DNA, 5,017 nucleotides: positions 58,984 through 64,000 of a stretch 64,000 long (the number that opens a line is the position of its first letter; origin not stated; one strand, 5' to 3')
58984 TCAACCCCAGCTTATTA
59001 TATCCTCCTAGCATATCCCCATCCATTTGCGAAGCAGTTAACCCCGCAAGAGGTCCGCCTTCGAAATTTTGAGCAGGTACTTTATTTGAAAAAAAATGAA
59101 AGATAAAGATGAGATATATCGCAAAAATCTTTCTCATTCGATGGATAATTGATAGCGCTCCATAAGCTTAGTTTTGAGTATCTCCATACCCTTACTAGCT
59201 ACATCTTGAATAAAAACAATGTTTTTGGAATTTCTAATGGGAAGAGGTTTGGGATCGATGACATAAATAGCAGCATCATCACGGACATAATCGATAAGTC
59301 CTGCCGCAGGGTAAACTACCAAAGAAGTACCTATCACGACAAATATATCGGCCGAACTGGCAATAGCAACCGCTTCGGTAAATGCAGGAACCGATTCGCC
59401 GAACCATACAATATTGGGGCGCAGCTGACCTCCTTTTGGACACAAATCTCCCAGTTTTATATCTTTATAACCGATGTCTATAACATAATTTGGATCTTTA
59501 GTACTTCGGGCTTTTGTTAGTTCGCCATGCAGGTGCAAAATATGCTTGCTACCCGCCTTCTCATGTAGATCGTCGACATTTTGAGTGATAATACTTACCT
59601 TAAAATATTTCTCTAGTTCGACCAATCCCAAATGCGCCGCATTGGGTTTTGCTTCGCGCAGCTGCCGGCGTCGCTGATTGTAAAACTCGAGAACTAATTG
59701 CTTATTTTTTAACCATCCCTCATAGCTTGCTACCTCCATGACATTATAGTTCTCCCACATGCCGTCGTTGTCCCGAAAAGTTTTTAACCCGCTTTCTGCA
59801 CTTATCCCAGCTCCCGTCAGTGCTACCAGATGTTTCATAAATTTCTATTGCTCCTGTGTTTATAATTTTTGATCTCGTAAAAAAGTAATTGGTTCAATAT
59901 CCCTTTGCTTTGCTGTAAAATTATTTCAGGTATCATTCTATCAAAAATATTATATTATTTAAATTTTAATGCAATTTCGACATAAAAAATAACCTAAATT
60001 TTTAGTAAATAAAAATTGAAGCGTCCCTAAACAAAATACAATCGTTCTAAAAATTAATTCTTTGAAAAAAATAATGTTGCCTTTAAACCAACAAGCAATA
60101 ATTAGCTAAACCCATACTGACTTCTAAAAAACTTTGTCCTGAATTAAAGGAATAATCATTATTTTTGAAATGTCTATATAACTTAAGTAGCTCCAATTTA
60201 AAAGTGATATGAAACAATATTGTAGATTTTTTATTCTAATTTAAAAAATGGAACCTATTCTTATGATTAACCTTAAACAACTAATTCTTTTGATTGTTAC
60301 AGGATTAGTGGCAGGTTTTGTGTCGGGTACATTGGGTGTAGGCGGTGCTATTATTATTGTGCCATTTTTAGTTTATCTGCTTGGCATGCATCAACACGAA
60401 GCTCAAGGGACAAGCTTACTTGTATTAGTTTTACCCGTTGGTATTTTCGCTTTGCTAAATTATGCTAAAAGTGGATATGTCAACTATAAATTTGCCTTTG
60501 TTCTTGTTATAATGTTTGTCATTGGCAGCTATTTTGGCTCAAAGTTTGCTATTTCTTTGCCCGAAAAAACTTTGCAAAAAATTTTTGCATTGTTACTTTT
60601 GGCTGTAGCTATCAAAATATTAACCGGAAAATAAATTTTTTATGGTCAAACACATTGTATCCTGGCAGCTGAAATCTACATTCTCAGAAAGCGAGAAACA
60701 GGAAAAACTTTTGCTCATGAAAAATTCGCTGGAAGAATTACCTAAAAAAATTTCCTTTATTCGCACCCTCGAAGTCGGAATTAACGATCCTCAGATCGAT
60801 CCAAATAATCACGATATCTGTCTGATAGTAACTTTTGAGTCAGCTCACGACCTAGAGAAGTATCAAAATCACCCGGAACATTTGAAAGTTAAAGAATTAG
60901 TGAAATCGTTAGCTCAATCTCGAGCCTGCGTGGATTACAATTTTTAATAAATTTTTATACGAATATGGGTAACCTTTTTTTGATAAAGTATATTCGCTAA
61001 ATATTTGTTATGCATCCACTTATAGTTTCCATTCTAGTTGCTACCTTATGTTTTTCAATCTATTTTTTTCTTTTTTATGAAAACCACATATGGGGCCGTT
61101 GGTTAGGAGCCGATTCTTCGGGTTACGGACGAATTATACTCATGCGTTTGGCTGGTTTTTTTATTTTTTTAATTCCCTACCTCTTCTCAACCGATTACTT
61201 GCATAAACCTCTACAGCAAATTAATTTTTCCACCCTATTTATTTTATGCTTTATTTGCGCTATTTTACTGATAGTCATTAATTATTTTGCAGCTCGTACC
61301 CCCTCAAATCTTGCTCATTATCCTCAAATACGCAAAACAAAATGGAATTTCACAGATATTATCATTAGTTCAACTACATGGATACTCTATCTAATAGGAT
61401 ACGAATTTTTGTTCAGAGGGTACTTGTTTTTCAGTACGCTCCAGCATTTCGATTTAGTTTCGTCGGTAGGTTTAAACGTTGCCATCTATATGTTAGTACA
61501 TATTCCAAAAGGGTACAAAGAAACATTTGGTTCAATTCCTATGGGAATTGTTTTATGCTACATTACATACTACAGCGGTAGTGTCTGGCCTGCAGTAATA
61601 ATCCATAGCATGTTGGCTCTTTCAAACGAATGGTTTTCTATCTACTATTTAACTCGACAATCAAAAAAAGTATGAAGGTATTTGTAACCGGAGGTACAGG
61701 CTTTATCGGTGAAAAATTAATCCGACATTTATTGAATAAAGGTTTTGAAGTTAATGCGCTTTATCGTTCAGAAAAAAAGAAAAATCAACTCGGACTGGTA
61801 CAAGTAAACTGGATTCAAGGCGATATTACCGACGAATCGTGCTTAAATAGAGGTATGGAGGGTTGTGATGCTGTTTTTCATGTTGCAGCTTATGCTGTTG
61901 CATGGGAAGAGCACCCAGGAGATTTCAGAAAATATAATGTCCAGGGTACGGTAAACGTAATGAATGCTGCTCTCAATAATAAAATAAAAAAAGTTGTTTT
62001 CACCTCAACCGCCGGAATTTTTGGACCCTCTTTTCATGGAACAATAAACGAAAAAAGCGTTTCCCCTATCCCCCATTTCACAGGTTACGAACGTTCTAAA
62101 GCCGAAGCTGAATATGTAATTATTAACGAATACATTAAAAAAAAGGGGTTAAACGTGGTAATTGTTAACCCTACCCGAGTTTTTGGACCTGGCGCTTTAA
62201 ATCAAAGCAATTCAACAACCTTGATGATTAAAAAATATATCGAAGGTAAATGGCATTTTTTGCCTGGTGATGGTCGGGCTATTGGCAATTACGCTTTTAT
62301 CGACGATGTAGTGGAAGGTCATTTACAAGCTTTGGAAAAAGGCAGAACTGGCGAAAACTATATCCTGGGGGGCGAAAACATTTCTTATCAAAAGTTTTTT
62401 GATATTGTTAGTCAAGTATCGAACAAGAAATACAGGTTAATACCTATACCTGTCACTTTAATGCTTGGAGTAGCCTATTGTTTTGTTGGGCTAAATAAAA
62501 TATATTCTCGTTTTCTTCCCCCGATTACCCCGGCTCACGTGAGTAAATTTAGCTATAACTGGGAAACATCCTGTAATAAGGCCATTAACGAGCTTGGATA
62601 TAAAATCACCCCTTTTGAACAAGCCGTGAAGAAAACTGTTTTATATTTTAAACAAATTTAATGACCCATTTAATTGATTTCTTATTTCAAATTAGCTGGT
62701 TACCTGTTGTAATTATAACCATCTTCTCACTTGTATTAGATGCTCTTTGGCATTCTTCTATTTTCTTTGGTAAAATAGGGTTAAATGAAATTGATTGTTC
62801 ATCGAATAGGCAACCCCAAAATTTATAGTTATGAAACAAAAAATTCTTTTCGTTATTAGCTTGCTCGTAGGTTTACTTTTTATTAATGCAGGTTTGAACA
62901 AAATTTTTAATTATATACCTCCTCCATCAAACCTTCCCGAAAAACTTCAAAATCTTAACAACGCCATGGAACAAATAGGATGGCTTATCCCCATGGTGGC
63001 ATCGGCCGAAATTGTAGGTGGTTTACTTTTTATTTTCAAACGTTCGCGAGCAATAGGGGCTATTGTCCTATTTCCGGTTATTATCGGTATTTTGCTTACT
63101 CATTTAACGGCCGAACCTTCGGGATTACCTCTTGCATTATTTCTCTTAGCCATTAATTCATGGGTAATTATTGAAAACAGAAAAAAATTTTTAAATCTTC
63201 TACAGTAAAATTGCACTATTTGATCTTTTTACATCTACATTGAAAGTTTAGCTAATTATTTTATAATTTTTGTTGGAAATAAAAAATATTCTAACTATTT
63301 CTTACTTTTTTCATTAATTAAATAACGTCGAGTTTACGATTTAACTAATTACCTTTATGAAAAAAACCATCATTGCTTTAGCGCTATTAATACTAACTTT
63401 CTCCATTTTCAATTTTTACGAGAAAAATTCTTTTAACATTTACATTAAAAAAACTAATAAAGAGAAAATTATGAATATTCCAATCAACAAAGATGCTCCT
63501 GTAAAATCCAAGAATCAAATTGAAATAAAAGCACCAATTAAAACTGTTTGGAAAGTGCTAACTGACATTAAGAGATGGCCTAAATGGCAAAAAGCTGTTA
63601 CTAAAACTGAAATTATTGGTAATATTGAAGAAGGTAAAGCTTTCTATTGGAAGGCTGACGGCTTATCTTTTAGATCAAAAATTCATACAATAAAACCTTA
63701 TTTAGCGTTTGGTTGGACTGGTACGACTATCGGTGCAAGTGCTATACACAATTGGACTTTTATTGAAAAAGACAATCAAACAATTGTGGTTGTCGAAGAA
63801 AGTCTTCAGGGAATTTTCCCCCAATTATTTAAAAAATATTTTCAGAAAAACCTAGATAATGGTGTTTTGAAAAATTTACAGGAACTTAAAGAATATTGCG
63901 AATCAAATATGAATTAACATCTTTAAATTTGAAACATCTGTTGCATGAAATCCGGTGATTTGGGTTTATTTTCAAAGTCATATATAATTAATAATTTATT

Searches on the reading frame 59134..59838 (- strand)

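Call 61: search_protein_families(library=pfam, proteins=[window:59134-59838:-], max_evalue=0.00001)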
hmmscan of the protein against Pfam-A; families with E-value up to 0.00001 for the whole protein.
window:59134-59838:- (234 aa): 1 family
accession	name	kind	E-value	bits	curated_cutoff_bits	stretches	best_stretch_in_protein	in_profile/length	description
PF02146.23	SIR2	-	4.1e-42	144.6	24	1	9-177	1-180/180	Sir2 family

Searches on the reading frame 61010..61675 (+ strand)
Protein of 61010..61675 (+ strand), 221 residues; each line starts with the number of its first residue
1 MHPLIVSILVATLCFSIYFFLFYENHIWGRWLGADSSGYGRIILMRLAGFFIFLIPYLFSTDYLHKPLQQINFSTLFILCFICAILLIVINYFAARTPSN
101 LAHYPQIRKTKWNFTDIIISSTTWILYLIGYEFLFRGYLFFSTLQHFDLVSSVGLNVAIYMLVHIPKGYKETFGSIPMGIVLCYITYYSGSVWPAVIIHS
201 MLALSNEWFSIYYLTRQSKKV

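Call 61: search_protein_families(library=pfam, proteins=[window:61010-61675:+], max_evalue=0.00001)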
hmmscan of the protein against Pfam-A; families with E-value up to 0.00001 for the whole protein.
window:61010-61675:+ (221 aa): 1 family
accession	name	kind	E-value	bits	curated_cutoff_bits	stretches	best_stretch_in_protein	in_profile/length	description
PF02517.21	Rce1-like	-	1.3e-11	45.1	22.4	1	119-202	7-90/93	Type II CAAX prenyl endopeptidase Rce1-like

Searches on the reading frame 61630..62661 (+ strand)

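Call 61: search_protein_families(library=pfam, proteins=[window:61630-62661:+], max_evalue=0.00001)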
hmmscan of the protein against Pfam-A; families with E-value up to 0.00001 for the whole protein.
window:61630-62661:+ (343 aa): 8 families
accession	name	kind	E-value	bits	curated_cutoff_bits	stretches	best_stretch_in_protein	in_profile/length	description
PF01370.27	Epimerase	-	2.3e-45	155.4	20.9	1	17-247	1-240/240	NAD dependent epimerase/dehydratase family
PF01073.25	3Beta_HSD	-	1.5e-30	106.6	22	1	19-237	2-231/280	3-beta hydroxysteroid dehydrogenase/isomerase family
PF16363.11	GDP_Man_Dehyd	-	1.2e-27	97.7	27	1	18-262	1-264/332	GDP-mannose 4,6 dehydratase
PF07993.18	NAD_binding_4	-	2.1e-22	80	20.1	1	72-217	82-244/258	Male sterility protein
PF13460.12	NAD_binding_10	-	3.4e-20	73.1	27.2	1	21-184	1-146/184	NAD(P)H-binding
PF02719.21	Polysacc_synt_2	-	8.1e-15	55.2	20.2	1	17-127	1-128/293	Polysaccharide biosynthesis protein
PF05368.20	NmrA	-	3.1e-13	50.4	27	1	15-195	3-159/298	NmrA-like family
PF04321.23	RmlD_sub_bind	-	1.8e-11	44.1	27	1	15-202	1-166/287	RmlD substrate binding domain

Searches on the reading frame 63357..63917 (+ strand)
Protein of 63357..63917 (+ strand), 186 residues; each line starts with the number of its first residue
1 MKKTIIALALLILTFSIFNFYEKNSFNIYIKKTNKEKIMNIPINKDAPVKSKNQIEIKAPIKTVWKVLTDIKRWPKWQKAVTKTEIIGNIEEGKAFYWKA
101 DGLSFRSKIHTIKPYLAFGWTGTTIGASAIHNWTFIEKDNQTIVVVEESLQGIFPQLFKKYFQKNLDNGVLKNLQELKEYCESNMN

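Call 61: search_protein_families(library=pfam, proteins=[window:63357-63917:+], max_evalue=0.00001)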
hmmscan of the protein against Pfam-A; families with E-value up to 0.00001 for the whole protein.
window:63357-63917:+ (186 aa): 3 families
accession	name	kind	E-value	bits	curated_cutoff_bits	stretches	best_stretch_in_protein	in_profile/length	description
PF10604.15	Polyketide_cyc2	-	7.3e-12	46.2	27.4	1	50-179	3-139/142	Polyketide cyclase / dehydrase and lipid transport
PF08327.17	AHSA1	-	4.2e-07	30.7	22.1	1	58-179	1-122/125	Activator of Hsp90 ATPase homolog 1-like protein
PF03364.25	Polyketide_cyc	-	5.9e-07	30.2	23.4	1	57-154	1-101/126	Polyketide cyclase / dehydrase and lipid transport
